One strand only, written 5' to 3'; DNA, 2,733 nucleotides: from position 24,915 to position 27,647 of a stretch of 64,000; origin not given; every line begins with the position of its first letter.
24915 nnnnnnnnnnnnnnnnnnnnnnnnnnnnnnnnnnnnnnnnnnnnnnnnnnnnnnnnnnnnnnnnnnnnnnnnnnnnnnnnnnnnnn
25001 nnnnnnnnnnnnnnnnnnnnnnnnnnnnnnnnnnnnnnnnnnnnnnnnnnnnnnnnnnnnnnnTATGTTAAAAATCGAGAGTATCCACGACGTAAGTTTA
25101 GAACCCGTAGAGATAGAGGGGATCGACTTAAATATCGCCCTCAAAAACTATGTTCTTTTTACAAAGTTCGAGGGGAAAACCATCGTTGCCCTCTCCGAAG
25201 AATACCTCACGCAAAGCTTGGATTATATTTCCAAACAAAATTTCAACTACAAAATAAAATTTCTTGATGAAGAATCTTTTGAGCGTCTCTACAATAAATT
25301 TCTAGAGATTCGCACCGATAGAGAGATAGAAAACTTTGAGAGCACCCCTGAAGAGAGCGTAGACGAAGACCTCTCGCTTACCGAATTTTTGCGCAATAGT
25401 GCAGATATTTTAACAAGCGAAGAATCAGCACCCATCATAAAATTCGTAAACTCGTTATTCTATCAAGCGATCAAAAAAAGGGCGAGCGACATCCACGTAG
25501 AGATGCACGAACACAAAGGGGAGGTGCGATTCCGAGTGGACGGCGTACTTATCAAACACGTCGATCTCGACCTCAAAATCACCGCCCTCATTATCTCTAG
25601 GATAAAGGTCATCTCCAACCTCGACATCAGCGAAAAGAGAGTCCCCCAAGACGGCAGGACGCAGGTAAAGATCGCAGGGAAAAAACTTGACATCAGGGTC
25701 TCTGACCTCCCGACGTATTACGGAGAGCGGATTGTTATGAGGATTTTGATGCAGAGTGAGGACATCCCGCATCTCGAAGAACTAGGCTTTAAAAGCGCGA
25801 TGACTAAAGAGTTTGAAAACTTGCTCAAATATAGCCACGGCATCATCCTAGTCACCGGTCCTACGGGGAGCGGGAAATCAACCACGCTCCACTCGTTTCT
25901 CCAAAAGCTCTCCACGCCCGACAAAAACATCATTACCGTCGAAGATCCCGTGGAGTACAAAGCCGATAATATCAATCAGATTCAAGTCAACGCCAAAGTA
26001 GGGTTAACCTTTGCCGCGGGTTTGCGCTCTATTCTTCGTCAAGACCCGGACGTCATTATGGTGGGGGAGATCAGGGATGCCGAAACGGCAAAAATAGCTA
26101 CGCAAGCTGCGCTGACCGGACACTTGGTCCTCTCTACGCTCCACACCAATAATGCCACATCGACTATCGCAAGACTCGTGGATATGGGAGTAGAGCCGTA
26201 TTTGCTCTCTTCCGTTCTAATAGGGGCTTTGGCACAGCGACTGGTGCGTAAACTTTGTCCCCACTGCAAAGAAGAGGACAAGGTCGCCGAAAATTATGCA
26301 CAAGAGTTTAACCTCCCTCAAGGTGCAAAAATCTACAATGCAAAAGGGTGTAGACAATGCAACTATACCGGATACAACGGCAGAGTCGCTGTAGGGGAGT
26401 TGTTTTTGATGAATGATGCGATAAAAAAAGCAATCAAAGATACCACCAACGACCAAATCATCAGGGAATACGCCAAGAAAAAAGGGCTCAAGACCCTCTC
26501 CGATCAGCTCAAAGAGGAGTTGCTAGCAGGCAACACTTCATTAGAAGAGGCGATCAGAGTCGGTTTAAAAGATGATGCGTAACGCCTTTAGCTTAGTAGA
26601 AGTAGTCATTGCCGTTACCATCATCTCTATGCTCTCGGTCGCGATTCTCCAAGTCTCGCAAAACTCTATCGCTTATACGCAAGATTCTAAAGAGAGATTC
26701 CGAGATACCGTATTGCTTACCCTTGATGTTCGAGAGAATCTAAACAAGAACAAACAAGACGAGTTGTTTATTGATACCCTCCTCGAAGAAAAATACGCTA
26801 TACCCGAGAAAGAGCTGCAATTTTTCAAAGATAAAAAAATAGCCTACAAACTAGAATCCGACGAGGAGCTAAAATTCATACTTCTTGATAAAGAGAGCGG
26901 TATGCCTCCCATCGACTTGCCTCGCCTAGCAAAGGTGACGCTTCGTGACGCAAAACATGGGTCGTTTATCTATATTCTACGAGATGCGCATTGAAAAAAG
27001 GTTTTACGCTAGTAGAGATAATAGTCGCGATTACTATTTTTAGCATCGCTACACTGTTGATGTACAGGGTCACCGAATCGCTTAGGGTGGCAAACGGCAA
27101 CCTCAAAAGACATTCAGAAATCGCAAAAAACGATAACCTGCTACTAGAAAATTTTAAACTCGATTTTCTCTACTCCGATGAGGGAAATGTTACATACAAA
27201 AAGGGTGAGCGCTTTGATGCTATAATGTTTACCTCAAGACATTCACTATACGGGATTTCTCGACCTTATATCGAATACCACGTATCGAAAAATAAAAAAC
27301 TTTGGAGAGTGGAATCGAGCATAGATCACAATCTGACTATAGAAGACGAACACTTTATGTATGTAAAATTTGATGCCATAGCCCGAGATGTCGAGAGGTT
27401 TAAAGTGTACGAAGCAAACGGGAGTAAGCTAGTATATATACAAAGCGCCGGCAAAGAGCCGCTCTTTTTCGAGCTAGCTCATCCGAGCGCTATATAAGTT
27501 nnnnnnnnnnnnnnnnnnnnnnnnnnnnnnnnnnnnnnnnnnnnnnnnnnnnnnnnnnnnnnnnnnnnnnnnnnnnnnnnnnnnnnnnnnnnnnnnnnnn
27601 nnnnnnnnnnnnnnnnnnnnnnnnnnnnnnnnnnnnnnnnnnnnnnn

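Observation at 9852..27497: Divergently organised T2SS locus with cargo-like genes promoter-proximal on both arms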

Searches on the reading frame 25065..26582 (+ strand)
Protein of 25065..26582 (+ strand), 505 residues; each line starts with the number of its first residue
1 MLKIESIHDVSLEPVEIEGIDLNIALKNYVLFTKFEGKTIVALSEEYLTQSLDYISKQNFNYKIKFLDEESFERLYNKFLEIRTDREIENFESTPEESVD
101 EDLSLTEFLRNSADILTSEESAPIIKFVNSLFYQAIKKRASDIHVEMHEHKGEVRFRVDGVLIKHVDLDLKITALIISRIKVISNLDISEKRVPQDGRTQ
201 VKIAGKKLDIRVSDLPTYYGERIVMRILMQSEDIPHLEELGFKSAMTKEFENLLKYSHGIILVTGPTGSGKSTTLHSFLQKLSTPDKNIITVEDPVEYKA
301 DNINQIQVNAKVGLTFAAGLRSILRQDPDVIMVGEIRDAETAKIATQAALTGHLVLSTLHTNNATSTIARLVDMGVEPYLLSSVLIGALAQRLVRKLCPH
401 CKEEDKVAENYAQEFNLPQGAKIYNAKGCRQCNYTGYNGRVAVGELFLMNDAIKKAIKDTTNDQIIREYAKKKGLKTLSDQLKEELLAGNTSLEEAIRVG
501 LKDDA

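Call 5: search_protein_families(library=pfam, max_evalue=0.01, proteins=[window:25065-26582:+])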
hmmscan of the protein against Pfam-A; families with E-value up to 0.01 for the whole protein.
window:25065-26582:+ (505 aa): 14 families
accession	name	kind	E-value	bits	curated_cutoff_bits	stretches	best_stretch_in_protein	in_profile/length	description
PF00437.27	T2SSE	-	7.4e-139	462.9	24.9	1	119-498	3-370/370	Type II/IV secretion system protein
PF13401.12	AAA_22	-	4.1e-06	27.6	27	1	257-303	4-50/130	AAA domain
PF13191.12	AAA_16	-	1.4e-05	26.1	32.6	1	249-353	15-111/167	AAA ATPase domain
PF25199.1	nSTAND_NTPase5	-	4.4e-05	23.8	34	1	256-309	39-93/145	Novel STAND NTPase 5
PF13173.12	AAA_14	-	0.00079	19.9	27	1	258-303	2-48/129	AAA domain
PF01637.24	ATPase_2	-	0.00084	19.6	33.2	1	257-312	19-74/225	ATPase domain predominantly from Archaea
PF13555.12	AAA_29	-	0.0013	18.8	27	1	258-276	22-40/61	P-loop containing region of AAA domain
PF00005.33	ABC_tran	-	0.0018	19.3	25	1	260-314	13-63/137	ABC transporter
PF20720.3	nSTAND3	-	0.0019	18.3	27.2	1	257-298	16-57/155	Novel STAND NTPase 3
PF12775.13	AAA_7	-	0.0033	17.4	25.8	1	256-292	31-67/181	P-loop containing dynein motor region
PF14532.12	Sigma54_activ_2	-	0.0038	17.9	25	1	246-307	10-69/138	Sigma-54 interaction domain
PF13476.12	AAA_23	-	0.0041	18.2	27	1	253-277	17-38/201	AAA domain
PF01580.24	FtsK_SpoIIIE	-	0.0068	16.3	24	0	259-282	40-63/221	FtsK/SpoIIIE family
PF03215.21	Rad17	-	0.0097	16.3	23.8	0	253-283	40-70/186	Rad17 P-loop domain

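Call 7: search_protein_families(library=ncbifam, max_evalue=0.01, proteins=[window:25065-26582:+])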
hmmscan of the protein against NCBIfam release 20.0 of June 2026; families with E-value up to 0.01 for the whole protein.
window:25065-26582:+ (505 aa): 26 families (the best 25 are shown)
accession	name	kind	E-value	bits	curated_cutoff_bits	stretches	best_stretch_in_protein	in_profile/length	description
TIGR02533.1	type_II_gspE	equivalog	1.5e-175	584.5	630.25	1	20-499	4-485/486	type II secretion system ATPase GspE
TIGR02538.1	type_IV_pilB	equivalog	8.6e-150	500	675.65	1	36-499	90-561/564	type IV-A pilus assembly ATPase PilB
NF053534.1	T4PilAsmATPsTfpB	equivalog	1.6e-139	466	850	1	23-499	100-581/584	type IV pilus assembly ATPase TfpB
NF007755.0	PRK10436.1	equivalog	1.3e-131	439.5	617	1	84-499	49-458/465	type II secretion system protein GspE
NF041000.1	ATPase_ComGA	equivalog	4.5e-83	278.3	300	1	130-395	2-266/267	competence type IV pilus ATPase ComGA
TIGR01420.1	pilT_fam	subfamily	5.3e-58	196.9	319.1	2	129-396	3-270/343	PilT/PilU family type 4a pilus ATPase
TIGR02525.1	plasmid_TraJ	equivalog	3.3e-31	108.6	368.3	1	223-374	120-272/372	plasmid transfer ATPase TraJ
TIGR02524.1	dot_icm_DotB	equivalog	2.4e-25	89.5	463.3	1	255-373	131-258/358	Dot/Icm type IV secretion system ATPase DotB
NF058587.1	archaellum_moto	equivalog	3.3e-18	65.7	550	1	261-373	278-395/527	archaellum flagellar ATPase motor FlaI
TIGR02782.1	TrbB_P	equivalog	3.3e-17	62.7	304.55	1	257-373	135-254/303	P-type conjugative transfer ATPase TrbB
TIGR02788.1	VirB11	equivalog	5.5e-16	58.5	249.95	1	256-375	142-266/308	P-type DNA transfer ATPase VirB11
NF010469.0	PRK13894.1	subfamily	5.7e-16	58.7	508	1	246-372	134-265/320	conjugal transfer ATPase TrbB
TIGR03819.1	heli_sec_ATPase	hypoth_equivalog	2.8e-15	56.4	373.15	1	220-376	139-302/340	TadA family conjugal transfer-associated ATPase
NF010407.0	PRK13833.1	subfamily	1.9e-13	50.6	499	1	261-376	147-264/323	conjugal transfer protein TrbB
NF053672.1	bindosome_BasE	exception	1.5e-10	40.5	1000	1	262-376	274-394/512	bindosome assembly system ATPase subunit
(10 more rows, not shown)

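Call 11: find_encoding_contigs(protein=window:25065-26582:+, flank=10000, max_places=6)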
Protein window:25065-26582:+ (505 aa): no gene with exactly this product is on record in the collection.

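Call 46: search_dna_similar(query=window:25065-26579:+, collection=plasmids, mode=protein, max_rows=25, rows=spread)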
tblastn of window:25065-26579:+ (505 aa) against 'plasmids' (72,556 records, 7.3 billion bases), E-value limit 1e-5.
The search stops at 5000 records and this limit was reached: more records match than are counted here, and every count below describes the 5000 best-scoring records only.
Records with a match: at least 5000; places in all: 7968; records where one place covers at least 80% of the query: 97.
Best place of each record, by identity: 60-80% 4; <60% 4996.
By first word of the organism name: Escherichia 2271; Salmonella 531; Klebsiella 502; Pseudomonas 272; Acinetobacter 162; Vibrio 146; Shigella 144; Ralstonia 122; Serratia 111; Enterobacter 98; and 165 more.
By predicted mobility (MOB-suite, as given by PLSDB): conjugative 3351; non-mobilizable 1030; mobilizable 619.
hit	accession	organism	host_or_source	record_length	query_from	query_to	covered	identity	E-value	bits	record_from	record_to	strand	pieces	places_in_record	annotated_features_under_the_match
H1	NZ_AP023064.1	Nitratiruptor sp. YY08-26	-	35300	1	503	100%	72.7%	0e+0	764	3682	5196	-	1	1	GspE/PulE family protein | gspD: type II secretion system secretin GspD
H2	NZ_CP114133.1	Escherichia coli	pig,gut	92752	109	499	77%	50.6%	3e-125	410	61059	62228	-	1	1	gspE: type II secretion system ATPase GspE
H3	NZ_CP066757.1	Escherichia coli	-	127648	109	499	77%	50.6%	3e-125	410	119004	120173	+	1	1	gspE: type II secretion system ATPase GspE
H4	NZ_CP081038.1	Leisingera sp. M527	-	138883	102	473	74%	44.3%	2e-91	312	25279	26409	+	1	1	GspE/PulE family protein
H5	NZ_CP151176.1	Pseudomonas aeruginosa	Homo sapiens,cell culture,skin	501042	128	503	74%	35.1%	4e-50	192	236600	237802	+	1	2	ATPase, T2SS/T4P/T4SS family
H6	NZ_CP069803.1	Citrobacter sp. B72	cell culture,water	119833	77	469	78%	29.2%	7e-33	140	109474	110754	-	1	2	ATPase, T2SS/T4P/T4SS family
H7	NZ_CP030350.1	Enterobacter hormaechei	-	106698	92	458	73%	29.7%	5e-34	144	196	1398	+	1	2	ATPase, T2SS/T4P/T4SS family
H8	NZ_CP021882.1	Escherichia coli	-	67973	109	447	67%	32.0%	5e-37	153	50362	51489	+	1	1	ATPase, T2SS/T4P/T4SS family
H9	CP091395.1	Escherichia coli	Homo sapiens,human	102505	109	447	67%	32.0%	5e-37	153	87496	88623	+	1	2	tadA: Flp pilus assembly complex ATPase component TadA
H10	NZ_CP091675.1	Escherichia coli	river water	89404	109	447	67%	31.8%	7e-37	152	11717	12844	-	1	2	ATPase, T2SS/T4P/T4SS family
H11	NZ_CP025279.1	Salmonella enterica subsp. enterica serovar Montevideo str. ...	Bovine,bovine peripheral lymph node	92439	109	447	67%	31.8%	1e-36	152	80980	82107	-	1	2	ATPase, T2SS/T4P/T4SS family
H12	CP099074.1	Escherichia coli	culture,Pooled sediment sample ...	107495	109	447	67%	31.8%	1e-36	152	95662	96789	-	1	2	tadA: Flp pilus assembly complex ATPase component TadA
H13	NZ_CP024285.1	Escherichia albertii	-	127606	109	447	67%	31.8%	1e-36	152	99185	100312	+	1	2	ATPase, T2SS/T4P/T4SS family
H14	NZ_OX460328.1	Escherichia coli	Derived from parental isolate EC0026B ...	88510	109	402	58%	34.9%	7e-35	147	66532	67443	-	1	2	none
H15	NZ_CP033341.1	Salmonella enterica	food,raw almond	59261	193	446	50%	36.8%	1e-37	155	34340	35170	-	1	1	ATPase, T2SS/T4P/T4SS family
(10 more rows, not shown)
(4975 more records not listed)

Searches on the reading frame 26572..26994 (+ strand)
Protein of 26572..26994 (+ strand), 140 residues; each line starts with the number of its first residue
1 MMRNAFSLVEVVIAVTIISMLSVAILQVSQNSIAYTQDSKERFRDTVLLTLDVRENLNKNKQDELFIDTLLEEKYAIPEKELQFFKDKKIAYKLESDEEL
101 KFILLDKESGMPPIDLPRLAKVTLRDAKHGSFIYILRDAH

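Call 5: search_protein_families(library=pfam, max_evalue=0.01, proteins=[window:26572-26994:+])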
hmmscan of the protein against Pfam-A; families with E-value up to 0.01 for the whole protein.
window:26572-26994:+ (140 aa): 1 family
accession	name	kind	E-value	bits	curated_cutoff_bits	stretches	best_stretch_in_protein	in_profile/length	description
PF07963.17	N_methyl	-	0.00012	22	21.2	1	3-26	4-27/27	Prokaryotic N-terminal methylation motif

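Call 7: search_protein_families(library=ncbifam, max_evalue=0.01, proteins=[window:26572-26994:+])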
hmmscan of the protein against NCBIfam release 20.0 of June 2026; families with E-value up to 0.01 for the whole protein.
window:26572-26994:+ (140 aa): 5 families
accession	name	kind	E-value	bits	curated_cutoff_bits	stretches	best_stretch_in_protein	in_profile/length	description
TIGR02532.1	IV_pilin_GFxxxE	domain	0.00017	21.3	16.3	1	4-26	2-24/24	prepilin-type N-terminal cleavage/methylation domain-containing protein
NF041013.1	T4P_ComGE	equivalog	0.00069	19.7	49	1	4-42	4-42/83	competence type IV pilus minor pilin ComGE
TIGR02523.1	type_IV_pilV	equivalog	0.001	19.5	52.2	1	6-60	4-57/139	type IV pilus modification protein PilV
TIGR01707.1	gspI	equivalog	0.0037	17.7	44.35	1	6-57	2-49/101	type II secretion system minor pseudopilin GspI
TIGR02599.1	TIGR02599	subfamily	0.0066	15.7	256.5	1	5-48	1-47/361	Verru_Chthon cassette protein C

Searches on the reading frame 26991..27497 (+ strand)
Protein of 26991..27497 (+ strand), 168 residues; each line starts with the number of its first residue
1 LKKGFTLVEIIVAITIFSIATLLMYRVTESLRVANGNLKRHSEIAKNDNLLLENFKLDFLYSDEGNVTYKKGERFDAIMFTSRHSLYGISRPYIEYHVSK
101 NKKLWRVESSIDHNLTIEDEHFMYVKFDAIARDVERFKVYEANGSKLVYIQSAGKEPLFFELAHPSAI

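Call 5: search_protein_families(library=pfam, max_evalue=0.01, proteins=[window:26991-27497:+])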
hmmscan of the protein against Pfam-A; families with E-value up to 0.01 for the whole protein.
window:26991-27497:+ (168 aa): 1 family
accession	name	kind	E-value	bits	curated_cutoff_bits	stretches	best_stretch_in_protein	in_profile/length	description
PF07963.17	N_methyl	-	2e-07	30.7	21.2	1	2-25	4-27/27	Prokaryotic N-terminal methylation motif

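Call 7: search_protein_families(library=ncbifam, max_evalue=0.01, proteins=[window:26991-27497:+])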
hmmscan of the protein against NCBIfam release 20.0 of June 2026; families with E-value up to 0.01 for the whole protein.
window:26991-27497:+ (168 aa): 6 families
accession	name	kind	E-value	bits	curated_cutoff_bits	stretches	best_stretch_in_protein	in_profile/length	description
TIGR02532.1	IV_pilin_GFxxxE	domain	4.7e-07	29.4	16.3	1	2-24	1-23/24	prepilin-type N-terminal cleavage/methylation domain-containing protein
NF041002.1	pilin_ComGF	equivalog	3e-05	24.3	80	1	2-43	1-42/139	competence type IV pilus minor pilin ComGF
TIGR01707.1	gspI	equivalog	0.00016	22.1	44.35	1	4-39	1-36/101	type II secretion system minor pseudopilin GspI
TIGR01711.1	gspJ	equivalog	0.00016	21.6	64.85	1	3-35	1-33/192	type II secretion system minor pseudopilin GspJ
NF041013.1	T4P_ComGE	equivalog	0.00043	20.3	49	1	2-43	3-44/83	competence type IV pilus minor pilin ComGE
NF007848.0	PRK10557.1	equivalog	0.0071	15.7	120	0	2-44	10-52/192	prepilin peptidase-dependent protein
